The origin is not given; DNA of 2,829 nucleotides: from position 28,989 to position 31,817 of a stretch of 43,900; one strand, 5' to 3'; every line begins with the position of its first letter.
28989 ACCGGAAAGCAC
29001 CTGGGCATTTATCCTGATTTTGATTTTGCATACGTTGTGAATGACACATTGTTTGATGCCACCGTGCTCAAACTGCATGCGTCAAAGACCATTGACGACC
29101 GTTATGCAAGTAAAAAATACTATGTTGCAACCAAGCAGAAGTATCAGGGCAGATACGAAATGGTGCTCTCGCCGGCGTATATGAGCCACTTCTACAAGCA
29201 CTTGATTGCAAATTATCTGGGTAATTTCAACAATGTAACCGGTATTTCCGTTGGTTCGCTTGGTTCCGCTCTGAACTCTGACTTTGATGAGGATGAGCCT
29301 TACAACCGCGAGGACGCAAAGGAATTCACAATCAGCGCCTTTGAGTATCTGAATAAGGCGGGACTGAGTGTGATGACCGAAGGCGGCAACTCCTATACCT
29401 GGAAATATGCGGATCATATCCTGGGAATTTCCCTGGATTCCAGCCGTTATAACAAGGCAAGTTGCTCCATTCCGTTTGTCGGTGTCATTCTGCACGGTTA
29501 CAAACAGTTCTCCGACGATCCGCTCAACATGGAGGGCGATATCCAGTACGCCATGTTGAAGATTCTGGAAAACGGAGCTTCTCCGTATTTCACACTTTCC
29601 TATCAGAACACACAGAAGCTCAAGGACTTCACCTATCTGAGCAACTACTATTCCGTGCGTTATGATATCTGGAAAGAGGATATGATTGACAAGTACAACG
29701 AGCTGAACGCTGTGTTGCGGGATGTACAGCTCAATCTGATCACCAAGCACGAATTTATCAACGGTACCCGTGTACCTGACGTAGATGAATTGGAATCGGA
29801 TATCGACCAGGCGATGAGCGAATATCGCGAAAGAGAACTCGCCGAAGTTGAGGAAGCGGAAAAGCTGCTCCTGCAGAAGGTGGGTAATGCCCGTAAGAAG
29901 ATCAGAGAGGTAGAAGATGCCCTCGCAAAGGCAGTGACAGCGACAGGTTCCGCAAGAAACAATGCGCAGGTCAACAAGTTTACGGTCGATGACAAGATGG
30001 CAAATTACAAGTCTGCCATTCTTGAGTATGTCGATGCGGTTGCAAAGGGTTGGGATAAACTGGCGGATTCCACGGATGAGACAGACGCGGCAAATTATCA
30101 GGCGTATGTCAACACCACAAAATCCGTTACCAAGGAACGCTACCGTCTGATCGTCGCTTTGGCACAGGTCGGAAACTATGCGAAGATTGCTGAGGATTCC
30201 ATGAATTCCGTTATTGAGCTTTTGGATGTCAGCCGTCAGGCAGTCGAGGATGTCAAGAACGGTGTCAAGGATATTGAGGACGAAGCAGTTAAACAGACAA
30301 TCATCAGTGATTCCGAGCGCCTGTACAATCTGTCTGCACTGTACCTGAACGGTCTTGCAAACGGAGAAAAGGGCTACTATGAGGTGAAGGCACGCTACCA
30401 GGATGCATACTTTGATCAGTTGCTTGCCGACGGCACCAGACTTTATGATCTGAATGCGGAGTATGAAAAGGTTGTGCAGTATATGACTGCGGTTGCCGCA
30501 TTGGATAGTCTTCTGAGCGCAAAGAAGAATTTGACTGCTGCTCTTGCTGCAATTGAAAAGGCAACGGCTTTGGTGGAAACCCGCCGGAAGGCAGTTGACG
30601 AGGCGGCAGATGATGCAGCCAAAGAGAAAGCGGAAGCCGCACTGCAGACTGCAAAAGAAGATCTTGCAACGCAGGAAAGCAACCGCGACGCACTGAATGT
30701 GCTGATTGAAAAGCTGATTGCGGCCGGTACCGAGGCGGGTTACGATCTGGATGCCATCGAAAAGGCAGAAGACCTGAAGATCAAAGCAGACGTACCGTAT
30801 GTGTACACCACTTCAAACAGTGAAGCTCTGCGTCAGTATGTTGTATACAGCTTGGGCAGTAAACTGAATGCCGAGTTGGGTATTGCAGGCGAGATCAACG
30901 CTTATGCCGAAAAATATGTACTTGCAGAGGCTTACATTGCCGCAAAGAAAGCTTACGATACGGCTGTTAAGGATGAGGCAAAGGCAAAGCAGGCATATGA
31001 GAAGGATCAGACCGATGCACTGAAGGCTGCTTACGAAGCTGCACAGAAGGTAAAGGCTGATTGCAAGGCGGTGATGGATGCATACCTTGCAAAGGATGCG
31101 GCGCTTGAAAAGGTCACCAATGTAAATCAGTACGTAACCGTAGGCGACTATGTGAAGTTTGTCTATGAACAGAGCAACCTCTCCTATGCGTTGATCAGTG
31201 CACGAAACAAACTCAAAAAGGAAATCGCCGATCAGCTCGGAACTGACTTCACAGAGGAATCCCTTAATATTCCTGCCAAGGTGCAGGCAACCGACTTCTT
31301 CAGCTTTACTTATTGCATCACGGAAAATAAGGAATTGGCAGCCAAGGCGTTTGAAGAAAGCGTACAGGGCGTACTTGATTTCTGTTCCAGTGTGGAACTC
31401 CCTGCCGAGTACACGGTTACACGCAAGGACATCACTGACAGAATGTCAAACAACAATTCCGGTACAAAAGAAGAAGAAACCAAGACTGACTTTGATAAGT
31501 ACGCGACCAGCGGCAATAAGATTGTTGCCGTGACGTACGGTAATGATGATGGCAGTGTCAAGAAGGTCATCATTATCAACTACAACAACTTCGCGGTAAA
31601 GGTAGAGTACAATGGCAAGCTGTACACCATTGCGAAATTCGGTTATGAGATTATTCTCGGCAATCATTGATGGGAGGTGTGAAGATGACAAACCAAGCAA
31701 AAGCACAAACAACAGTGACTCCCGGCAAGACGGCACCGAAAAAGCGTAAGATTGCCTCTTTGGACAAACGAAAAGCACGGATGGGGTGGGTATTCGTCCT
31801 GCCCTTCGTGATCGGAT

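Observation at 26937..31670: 1577-aa secreted protein with a glycosidase-like core split by a roughly 490-aa helical insertion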

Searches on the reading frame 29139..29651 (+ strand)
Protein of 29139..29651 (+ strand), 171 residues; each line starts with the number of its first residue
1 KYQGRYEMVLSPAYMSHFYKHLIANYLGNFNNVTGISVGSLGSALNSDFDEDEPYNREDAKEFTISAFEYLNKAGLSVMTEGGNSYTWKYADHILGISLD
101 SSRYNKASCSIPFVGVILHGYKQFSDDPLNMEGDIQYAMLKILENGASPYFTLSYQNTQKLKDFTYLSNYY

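Call 62: search_solved_structures(query=A6, max_evalue=10, show_alignments=5)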
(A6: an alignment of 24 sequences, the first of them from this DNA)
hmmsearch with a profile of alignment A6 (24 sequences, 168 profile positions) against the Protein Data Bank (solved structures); distinct sequences matched with E-value up to 10: 13.
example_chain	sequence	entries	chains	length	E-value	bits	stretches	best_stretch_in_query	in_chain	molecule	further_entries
9ijj_A2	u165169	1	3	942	0.0092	19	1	49-119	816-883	Cilia- and flagella-associated protein 69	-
7efv_B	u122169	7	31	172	0.35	13.9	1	26-87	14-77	C-phycocyanin beta chain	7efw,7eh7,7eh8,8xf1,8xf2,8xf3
9e2w_Y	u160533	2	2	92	0.58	13.2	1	72-117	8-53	Chromosome segregation in meiosis protein 3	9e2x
6jpr_B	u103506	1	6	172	0.68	12.9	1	28-89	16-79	Phycocyanin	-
22vh_D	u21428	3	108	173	0.82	12.7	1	33-87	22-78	C-phycocyanin beta subunit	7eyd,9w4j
2uum_X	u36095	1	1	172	0.87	12.6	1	26-88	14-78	C-PHYCOCYANIN BETA CHAIN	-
9w7k_C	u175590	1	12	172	0.87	12.6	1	34-87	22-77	C-phycocyanin beta subunit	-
2uum_B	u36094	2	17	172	0.89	12.6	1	26-88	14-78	C-PHYCOCYANIN BETA CHAIN | Phycocyanin beta chain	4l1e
1gh0_B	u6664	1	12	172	0.91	12.5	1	26-88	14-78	C-PHYCOCYANIN BETA SUBUNIT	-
4iyp_C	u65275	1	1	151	1.4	11.9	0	34-94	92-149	Serine/threonine-protein phosphatase 2A catalytic subunit alpha isoform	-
3brp_B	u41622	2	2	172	1.5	11.8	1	29-88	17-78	C-phycocyanin beta chain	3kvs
1phn_B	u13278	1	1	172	1.6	11.7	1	29-88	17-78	PHYCOCYANIN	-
7eyd_V9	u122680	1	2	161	1.6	11.7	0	36-84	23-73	Allophycocyanin subunit alpha-B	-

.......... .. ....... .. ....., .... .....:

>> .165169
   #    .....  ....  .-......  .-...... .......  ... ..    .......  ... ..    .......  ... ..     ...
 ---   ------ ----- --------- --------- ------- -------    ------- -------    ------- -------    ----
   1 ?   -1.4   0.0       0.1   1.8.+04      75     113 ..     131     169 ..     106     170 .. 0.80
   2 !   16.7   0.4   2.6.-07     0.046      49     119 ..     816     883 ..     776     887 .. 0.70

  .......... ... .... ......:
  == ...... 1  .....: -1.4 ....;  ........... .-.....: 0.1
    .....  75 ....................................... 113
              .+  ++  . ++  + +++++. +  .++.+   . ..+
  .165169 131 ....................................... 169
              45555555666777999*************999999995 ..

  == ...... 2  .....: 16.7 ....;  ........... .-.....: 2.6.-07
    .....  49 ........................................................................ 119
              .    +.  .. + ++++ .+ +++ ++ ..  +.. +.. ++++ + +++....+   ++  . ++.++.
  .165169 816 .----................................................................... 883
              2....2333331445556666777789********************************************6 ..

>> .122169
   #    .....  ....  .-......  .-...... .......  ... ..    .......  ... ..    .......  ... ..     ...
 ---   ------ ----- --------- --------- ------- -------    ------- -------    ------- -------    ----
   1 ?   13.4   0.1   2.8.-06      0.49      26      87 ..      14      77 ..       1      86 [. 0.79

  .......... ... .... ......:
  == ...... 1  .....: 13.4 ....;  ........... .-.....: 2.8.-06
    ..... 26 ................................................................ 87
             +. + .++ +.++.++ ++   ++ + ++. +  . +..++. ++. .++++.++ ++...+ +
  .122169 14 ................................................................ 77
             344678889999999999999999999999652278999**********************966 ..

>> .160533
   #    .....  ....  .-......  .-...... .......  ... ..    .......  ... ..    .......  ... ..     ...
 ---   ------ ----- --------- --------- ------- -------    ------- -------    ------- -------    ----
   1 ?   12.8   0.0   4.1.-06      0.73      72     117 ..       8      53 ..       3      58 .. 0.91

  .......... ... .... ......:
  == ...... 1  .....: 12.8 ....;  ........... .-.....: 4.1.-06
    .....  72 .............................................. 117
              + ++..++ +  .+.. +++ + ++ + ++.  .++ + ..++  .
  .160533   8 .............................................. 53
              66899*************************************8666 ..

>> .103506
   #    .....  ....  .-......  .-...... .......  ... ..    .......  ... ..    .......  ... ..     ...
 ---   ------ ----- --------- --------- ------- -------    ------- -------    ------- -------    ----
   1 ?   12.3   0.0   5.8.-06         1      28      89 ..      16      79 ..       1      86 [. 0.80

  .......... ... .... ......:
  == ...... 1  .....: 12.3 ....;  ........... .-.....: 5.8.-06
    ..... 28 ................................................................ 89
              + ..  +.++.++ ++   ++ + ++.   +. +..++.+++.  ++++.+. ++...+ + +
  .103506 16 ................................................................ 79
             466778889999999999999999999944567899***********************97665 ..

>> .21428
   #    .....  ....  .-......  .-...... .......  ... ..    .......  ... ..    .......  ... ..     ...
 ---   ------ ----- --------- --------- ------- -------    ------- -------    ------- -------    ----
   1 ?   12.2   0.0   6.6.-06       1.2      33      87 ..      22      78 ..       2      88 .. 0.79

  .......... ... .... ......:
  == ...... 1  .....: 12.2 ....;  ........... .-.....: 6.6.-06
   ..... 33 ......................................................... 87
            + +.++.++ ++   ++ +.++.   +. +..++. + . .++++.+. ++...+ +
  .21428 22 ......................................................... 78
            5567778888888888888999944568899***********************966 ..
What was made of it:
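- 29280..29282 (+): Codon of D782, the candidate catalytic nucleophile, in the loop after barrel strand beta4. Its equivalence to NagBb D435 / DagB D486 is an inference that could not be verified (call 62).
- Tried and rejected: A sub-profile of strands beta4-beta8 returned only chance hits such as phycocyanin and CFAP69 (call 62).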

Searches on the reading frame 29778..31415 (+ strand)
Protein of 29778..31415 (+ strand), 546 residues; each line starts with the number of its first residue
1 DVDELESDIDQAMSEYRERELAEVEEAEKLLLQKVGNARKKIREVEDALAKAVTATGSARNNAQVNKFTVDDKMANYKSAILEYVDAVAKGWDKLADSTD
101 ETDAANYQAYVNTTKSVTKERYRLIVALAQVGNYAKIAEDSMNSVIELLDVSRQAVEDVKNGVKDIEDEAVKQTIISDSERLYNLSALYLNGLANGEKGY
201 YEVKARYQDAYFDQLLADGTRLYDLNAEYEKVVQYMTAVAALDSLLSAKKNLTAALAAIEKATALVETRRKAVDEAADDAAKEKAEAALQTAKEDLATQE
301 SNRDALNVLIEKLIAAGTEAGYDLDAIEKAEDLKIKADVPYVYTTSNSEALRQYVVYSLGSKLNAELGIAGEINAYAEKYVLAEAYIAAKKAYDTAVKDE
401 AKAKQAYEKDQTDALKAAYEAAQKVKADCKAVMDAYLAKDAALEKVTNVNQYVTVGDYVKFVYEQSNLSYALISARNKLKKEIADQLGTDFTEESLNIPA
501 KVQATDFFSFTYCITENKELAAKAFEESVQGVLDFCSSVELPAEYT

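Call 13: search_protein_families(library=pfam, proteins=[window:29778-31241:+], max_evalue=10)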
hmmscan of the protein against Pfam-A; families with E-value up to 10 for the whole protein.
window:29778-31241:+ (488 aa): 0 families
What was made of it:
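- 29769..31517 (+): Intradomain insertion, aa 945-1527 (583 aa). It is 77% alpha-helix and hypervariable among homologues. No Pfam hit (call 13).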

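Call 50: search_protein_representatives(protein=window:29778-31415:+)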
Query: 546 residues. Proteins with E-value up to 0.001 (for the whole library): 3; up to 1e-10: 2; up to 1e-30: 2. The best 3 are listed.
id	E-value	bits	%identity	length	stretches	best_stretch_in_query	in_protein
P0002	1.1e-121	423.8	48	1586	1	1-545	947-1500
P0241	1.8e-63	231.8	100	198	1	433-546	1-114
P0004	1.5e-09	54.1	35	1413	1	1-158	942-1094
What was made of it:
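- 29769..31517 (+): Only 3 hits among 1.84 billion representatives (call 50).
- The block alone finds only 3 proteins among 1.84 billion representatives (call 50). The block has no homologues outside these proteins (call 50).
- Tried and rejected: 1.84 billion representatives: only 3 hits, two long-form DUF5696 proteins and a fragment identical to this protein's own C-terminus (call 50).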

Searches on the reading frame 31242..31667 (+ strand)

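Call 13: search_protein_families(library=pfam, proteins=[window:31242-31667:+], max_evalue=10)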
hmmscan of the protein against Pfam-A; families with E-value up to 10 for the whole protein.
window:31242-31667:+ (142 aa): 2 families
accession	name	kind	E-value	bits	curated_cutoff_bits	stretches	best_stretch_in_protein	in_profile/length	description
PF19835.5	SegE_GIY-YIG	-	0.005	17.5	25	2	61-116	35-89/123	Putative endonuclease segE, GIY-YIG domain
PF05513.17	TraA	-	0.2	12.2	22.6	1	88-118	59-89/118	TraA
